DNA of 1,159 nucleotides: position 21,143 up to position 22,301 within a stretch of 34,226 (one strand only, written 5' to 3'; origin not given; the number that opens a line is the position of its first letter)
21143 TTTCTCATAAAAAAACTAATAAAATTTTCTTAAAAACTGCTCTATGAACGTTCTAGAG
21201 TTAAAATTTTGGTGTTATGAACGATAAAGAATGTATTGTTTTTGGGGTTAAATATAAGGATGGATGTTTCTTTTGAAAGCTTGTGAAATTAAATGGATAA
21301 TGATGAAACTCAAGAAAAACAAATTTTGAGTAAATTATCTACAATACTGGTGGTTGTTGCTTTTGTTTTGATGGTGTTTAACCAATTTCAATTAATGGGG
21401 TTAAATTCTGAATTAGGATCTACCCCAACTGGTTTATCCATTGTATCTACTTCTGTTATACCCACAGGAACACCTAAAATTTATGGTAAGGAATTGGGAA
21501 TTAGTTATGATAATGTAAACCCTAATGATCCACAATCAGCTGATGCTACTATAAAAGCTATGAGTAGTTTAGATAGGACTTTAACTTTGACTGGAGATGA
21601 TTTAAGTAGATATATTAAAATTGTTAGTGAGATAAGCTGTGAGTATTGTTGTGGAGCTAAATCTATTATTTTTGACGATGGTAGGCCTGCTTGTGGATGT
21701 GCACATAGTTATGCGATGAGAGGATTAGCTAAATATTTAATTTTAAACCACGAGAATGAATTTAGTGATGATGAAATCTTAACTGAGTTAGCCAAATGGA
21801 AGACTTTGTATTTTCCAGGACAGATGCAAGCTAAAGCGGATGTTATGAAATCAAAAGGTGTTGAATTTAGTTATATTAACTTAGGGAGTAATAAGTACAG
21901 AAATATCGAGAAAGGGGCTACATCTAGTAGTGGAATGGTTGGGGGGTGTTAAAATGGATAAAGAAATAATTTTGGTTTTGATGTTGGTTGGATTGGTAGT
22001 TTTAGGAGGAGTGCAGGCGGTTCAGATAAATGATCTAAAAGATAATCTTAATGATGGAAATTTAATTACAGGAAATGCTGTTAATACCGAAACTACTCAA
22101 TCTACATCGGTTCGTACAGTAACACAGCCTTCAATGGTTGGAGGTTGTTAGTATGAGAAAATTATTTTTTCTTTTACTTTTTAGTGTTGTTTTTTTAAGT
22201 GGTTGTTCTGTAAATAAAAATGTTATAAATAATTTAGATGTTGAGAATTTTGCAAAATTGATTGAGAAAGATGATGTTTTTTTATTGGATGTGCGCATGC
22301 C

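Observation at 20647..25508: Extracytoplasmic thiol/metal-handling gene cluster headed by a membrane-tethered wHTH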

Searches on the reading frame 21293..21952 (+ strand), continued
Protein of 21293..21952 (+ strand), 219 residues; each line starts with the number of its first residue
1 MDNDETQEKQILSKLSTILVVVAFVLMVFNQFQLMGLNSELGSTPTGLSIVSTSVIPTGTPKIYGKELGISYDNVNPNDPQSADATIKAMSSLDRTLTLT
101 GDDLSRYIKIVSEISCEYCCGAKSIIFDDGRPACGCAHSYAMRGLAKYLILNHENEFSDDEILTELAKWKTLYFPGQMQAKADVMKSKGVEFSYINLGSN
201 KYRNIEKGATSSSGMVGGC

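Call 53: search_protein_representatives(alignment_id=A2)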
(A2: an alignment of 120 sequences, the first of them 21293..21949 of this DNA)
Query: 120 sequences, 223 profile positions. Proteins with E-value up to 0.001 (for the whole library): 311; up to 1e-10: 260; up to 1e-30: 136. The best 150 are listed.
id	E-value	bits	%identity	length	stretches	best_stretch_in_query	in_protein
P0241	9.2e-95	332.6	-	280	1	8-223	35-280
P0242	1.9e-92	325.0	-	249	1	14-223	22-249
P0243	3.7e-91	320.8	-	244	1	6-223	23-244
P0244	4.0e-90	317.4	-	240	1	7-223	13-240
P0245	3.3e-86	304.6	-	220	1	1-223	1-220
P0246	1.3e-85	302.7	-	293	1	50-223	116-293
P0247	4.1e-84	297.8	-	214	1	12-211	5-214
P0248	4.9e-83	294.2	-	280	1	15-223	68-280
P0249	3.1e-78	278.5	-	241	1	7-223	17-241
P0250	6.8e-75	267.6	-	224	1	12-223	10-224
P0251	5.4e-74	264.7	-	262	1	55-223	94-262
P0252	3.1e-72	258.9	-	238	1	13-223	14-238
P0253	4.9e-72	258.3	-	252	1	4-218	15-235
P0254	3.7e-67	242.3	-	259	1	12-223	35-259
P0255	1.3e-66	240.5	-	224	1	15-223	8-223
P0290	1.3e-47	178.3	-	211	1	47-192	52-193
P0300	5.4e-46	173.1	-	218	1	50-191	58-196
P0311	3.4e-44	167.2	-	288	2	53-191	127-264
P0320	6.5e-43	163.0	-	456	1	54-195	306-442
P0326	5.9e-42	159.9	-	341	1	41-193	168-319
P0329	1.8e-41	158.3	-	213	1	59-186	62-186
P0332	4.4e-41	157.0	-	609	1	48-185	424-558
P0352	1.1e-36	142.6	-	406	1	54-182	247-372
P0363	6.0e-35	137.0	-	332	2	13-185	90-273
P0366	3.3e-34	134.6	-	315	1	45-194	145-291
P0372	6.2e-33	130.4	-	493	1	39-223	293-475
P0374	5.9e-32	127.2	-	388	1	12-223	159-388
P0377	1.7e-30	122.4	-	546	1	12-194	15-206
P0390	2.6e-27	112.0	-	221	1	51-171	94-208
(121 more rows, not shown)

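Call 55: search_protein_families(library=pfam, proteins=[L031:3447-5852:-, L082:7404-7889:-, L076:13461-13886:-, L022:16588-16824:+, L084:5430-5855:-, L037:9916-10074:+, L073:8129-8974:+, L020:11247-12428:+, L077:7520-7771:+, L076:14390-15772:+], max_evalue=0.01)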
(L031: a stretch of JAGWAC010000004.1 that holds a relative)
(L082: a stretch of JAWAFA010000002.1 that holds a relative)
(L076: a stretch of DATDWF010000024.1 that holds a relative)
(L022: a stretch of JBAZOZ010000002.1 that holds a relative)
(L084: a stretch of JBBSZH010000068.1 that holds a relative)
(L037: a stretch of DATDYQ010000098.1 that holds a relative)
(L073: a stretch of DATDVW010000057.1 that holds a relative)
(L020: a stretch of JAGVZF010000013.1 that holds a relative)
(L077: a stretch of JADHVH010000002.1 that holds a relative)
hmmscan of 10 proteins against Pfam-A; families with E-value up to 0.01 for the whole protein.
L031:3447-5852:- (801 aa): 5 families
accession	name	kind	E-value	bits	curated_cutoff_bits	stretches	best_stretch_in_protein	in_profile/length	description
PF00122.25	E1-E2_ATPase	-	6.9e-61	205.4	28.1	1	288-467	2-180/181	E1-E2 ATPase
PF00702.32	Hydrolase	-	2.9e-37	129.4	26.4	1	485-701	2-191/191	haloacid dehalogenase-like hydrolase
PF00403.32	HMA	-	5.7e-20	71.9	24.8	2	6-65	1-62/62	Heavy-metal-associated domain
PF08282.18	Hydrolase_3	-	8.2e-06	26.2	20.9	1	677-726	199-248/255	haloacid dehalogenase-like hydrolase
PF12710.13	HAD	-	0.0062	17.4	27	0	620-697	81-188/189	haloacid dehalogenase-like hydrolase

L082:7404-7889:- (161 aa): 0 families

L076:13461-13886:- (141 aa): 0 families

L022:16588-16824:+ (78 aa): 0 families

L084:5430-5855:- (141 aa): 1 family
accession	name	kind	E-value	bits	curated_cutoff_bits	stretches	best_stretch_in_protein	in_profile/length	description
PF13473.12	Cupredoxin_1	-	9e-12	45.4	27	1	42-140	16-104/104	Cupredoxin-like domain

L037:9916-10074:+ (52 aa): 2 families
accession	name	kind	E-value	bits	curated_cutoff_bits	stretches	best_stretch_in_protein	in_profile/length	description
PF04945.19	YHS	-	0.0017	18.7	30.3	0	8-44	2-42/47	YHS domain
PF09889.16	DUF2116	-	0.0031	17.9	26.8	1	25-48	15-38/59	Probable treble clef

L073:8129-8974:+ (281 aa): 1 family
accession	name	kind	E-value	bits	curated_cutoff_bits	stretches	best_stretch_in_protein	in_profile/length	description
PF13441.11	Gly-zipper_YMGG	-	0.0091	16.1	28.9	1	137-177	4-45/45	YMGG-like Gly-zipper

L020:11247-12428:+ (393 aa): 3 families
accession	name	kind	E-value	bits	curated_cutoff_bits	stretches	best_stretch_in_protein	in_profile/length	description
PF00462.30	Glutaredoxin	-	3.4e-07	30.8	22.9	1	24-78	1-51/60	Glutaredoxin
PF11139.14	SfLAP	-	1.8e-06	28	35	1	209-385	30-209/213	Sap, sulfolipid-1-addressing protein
PF04214.18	DUF411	-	0.0018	18.4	27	1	88-112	8-32/48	Protein of unknown function, DUF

L077:7520-7771:+ (83 aa): 2 families
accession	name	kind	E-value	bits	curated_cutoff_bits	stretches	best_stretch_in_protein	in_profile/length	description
PF00403.32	HMA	-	4.6e-16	59.4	24.8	1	19-78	2-62/62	Heavy-metal-associated domain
PF15643.12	Tox-PL-2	-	0.0012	19.5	25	1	10-78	2-71/103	Papain fold toxin 2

L076:14390-15772:+ (460 aa): 3 families
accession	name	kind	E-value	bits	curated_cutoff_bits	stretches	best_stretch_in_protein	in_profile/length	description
PF13386.12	DsbD_2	-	1.3e-37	130.1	24.9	1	131-338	2-198/199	Cytochrome C biogenesis protein transmembrane region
PF00403.32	HMA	-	1.4e-12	48.2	24.8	1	5-64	1-61/62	Heavy-metal-associated domain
PF13473.12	Cupredoxin_1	-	1.4e-07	31.9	27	1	370-454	18-100/104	Cupredoxin-like domain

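Call 56: search_protein_families(library=pfam, proteins=[P0320, P0332, P0352, P0372, P0374, P0377, P0326, P0363, P0366, P0311], max_evalue=0.001)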
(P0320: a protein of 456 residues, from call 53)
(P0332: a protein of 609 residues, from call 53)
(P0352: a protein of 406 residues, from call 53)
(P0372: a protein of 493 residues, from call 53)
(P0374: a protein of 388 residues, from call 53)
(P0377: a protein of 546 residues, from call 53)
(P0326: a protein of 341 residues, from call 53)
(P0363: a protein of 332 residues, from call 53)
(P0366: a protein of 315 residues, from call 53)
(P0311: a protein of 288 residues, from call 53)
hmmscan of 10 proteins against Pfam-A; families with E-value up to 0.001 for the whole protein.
P0320 (456 aa): 1 family
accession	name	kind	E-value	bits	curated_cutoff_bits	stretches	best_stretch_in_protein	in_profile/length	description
PF00254.34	FKBP_C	-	3.6e-12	46.9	21.1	1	58-126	5-78/94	FKBP-type peptidyl-prolyl cis-trans isomerase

P0332 (609 aa): 1 family
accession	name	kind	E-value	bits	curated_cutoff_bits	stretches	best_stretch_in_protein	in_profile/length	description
PF16743.10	PliI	-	0.0009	19.4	27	0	124-160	56-92/123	Periplasmic lysozyme inhibitor of I-type lysozyme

P0352 (406 aa): 0 families

P0372 (493 aa): 0 families

P0374 (388 aa): 0 families

P0377 (546 aa): 0 families

P0326 (341 aa): 0 families

P0363 (332 aa): 0 families

P0366 (315 aa): 0 families

P0311 (288 aa): 0 families

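Call 58: list_cluster_members(proteins=[P0290, P0300, P0320, P0332, P0352, P0372, P0377, P0329, P0390, P0311])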
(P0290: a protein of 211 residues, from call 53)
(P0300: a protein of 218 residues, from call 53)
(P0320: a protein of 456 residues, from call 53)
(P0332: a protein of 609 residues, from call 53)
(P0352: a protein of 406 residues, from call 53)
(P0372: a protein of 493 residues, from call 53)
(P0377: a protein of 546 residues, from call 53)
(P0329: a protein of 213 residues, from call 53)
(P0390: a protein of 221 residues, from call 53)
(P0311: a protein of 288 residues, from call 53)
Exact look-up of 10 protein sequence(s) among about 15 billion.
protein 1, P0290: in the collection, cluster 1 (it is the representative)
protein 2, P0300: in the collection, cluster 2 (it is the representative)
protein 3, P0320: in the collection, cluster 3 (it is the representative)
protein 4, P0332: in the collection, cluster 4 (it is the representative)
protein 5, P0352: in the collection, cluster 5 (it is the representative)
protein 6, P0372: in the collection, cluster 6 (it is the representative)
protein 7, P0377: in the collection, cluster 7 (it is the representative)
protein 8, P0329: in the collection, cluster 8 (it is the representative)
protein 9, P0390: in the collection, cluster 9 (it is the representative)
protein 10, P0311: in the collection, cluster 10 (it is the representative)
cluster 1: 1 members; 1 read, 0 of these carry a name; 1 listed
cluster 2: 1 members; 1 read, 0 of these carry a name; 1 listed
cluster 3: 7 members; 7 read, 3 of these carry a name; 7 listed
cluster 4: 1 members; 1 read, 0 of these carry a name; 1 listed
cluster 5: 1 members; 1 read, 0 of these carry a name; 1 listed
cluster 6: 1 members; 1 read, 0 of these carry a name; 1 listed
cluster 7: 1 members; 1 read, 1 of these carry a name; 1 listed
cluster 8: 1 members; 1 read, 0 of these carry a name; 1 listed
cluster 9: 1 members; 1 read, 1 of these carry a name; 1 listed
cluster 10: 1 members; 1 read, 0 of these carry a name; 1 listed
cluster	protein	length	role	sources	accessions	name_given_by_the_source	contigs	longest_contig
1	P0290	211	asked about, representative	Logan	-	-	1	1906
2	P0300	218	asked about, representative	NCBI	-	-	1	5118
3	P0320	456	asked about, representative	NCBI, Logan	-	-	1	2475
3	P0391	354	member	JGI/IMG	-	FKBP-type peptidyl-prolyl cis-trans isomerase 2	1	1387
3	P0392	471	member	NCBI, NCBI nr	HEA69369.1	MAG TPA: hypothetical protein ENI07_21545 [Desulfobacterales bacterium] | hypothetical protein [Desulfobacterales bacterium]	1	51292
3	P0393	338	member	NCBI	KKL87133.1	hypothetical protein LCGC14_1937780, partial [marine sediment metagenome]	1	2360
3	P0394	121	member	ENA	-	-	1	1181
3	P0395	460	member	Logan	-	-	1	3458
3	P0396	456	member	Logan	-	-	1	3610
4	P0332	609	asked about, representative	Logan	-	-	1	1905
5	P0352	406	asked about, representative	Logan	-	-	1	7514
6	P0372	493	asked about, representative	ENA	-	-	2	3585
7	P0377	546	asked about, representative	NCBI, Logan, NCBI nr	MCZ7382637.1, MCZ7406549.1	MAG: hypothetical protein O8C64_13835 [Candidatus Methanoperedens sp.] | hypothetical protein [Candidatus Methanoperedens sp.]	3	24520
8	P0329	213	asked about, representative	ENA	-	-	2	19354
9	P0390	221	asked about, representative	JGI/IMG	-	hypothetical protein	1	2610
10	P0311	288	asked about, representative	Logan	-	-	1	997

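Call 59: find_encoding_contigs(protein=P0392, flank=7000, max_places=1)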
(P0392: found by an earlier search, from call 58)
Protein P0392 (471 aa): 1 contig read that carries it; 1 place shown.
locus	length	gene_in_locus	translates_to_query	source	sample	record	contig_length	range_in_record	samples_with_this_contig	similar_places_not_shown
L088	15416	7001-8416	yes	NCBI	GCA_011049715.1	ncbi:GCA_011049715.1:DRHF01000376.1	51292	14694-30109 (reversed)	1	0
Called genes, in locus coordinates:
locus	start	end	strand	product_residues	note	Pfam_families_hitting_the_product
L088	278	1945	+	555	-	PF00501:AMP-binding, PF13193:AMP-binding_C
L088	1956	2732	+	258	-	PF09694:Gcw_chp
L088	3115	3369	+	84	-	-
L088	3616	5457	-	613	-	PF03473:MOSC, PF00175:NAD_binding_1, PF00111:Fer2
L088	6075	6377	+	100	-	PF07610:DUF1573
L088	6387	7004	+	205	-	-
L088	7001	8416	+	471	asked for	PF00254:FKBP_C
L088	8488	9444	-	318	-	PF03009:GDPD, PF13653:GDPD_2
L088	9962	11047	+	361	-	PF01547:SBP_bac_1, PF13531:SBP_bac_11 (weak), PF13416:SBP_bac_8, PF13343:SBP_bac_6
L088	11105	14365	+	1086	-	PF02743:dCache_1, PF00672:HAMP, PF00512:HisKA, PF02518:HATPase_c, PF00072:Response_reg, PF01627:Hpt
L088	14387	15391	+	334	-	PF00072:Response_reg, PF13487:HD_5, PF01966:HD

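Call 60: find_encoding_contigs(protein=P0377, flank=7000, max_places=1)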
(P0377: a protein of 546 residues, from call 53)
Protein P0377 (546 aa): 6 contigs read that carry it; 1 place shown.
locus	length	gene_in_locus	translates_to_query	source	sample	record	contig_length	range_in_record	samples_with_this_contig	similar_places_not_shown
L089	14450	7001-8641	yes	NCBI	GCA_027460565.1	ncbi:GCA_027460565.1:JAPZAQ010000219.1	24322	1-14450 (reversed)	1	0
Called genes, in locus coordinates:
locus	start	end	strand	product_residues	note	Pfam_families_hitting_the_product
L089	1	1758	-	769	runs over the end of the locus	PF02463:SMC_N, PF13175:AAA_15, PF13304:AAA_21 (faint), PF13476:AAA_23, PF13558:SbcC_Walker_B (weak)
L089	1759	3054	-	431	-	PF00149:Metallophos, PF12850:Metallophos_2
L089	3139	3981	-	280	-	PF02498:Bro-N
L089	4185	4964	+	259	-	-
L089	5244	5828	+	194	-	PF06197:DUF998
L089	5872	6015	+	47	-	-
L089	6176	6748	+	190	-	PF04013:Methyltrn_RNA_2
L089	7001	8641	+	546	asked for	-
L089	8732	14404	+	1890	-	PF01835:MG2 (faint), PF07705:CARDB (faint), PF23619:Ig_VWA7 (faint), PF05048:NosD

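Call 71: search_solved_structures(query=A2, max_evalue=1)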
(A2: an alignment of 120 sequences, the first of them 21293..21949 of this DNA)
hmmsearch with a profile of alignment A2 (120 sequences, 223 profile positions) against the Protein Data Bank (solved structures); distinct sequences matched with E-value up to 1: 1.
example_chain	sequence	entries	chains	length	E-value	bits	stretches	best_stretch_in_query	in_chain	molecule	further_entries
9bw1_M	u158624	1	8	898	0.28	13.7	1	173-209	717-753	Integrase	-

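Call 88: search_protein_families(library=pfam, alignment_id=A2, max_evalue=1)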
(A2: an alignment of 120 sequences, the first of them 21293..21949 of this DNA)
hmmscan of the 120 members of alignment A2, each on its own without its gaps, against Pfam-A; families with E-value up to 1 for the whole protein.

A. member 1, window:21293-21949:+ (219 aa): 1 family
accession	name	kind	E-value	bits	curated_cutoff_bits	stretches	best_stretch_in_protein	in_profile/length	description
PF10726.14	DUF2518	-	0.085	12.9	25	1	6-105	11-108/145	Protein of function (DUF2518)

B. families by the number of members that match (of 120 scanned): 52 families (the first 25 are shown)
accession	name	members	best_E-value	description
PF00462.30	Glutaredoxin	10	0.028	Glutaredoxin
PF04463.17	2-thiour_desulf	5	0.018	2-thiouracil desulfurase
PF12113.13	SVM_signal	5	0.024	SVM protein signal sequence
PF10925.13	DUF2680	4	0.029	Protein of unknown function (DUF2680)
PF05785.17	CNF1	4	0.036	Rho-activating domain of cytotoxic necrotizing factor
PF22901.2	dsrm_Ferlin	4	0.094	Ferlin dsRNA-binding domain-like domain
PF23302.1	HTH_DNAJC9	3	0.016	DNAJC9 HTH domain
PF11027.13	DUF2615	3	0.13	Protein of unknown function (DUF2615)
PF22852.1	SoxE_N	2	0.024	Sulfocyanin, N-terminal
PF02754.22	CCG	2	0.053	Cysteine-rich domain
PF16305.10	DUF4947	2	0.11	Domain of unknown function (DUF4947)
PF02817.22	E3_binding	1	0.0062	e3 binding domain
PF22251.1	PFF1_TM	1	0.0066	Vacuolar membrane protease, transmembrane domain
PF13687.11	DUF4153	1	0.022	Domain of unknown function (DUF4153)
PF20185.3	DUF6548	1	0.025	Family of unknown function (DUF6548)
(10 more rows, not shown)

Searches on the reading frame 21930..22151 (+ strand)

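Call 3: search_protein_families(library=pfam, proteins=[window:21930-22151:+], max_evalue=0.1)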
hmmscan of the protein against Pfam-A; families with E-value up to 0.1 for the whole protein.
window:21930-22151:+ (73 aa): 1 family
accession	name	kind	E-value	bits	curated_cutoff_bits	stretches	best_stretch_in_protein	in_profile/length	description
PF07399.17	Na_H_antiport_3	-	0.00086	18.8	25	1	8-58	291-341/419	Putative Na+/H+ antiporter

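Call 8: search_protein_families(library=ncbifam, proteins=[window:21954-22151:+], max_evalue=0.1)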
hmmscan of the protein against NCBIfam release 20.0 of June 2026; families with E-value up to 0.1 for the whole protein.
window:21954-22151:+ (65 aa): 1 family
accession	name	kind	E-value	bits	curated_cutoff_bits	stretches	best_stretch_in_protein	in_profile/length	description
NF035941.1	GBS_alph_likeN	equivalog_domain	0.054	13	250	1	10-50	31-71/225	alpha-like surface protein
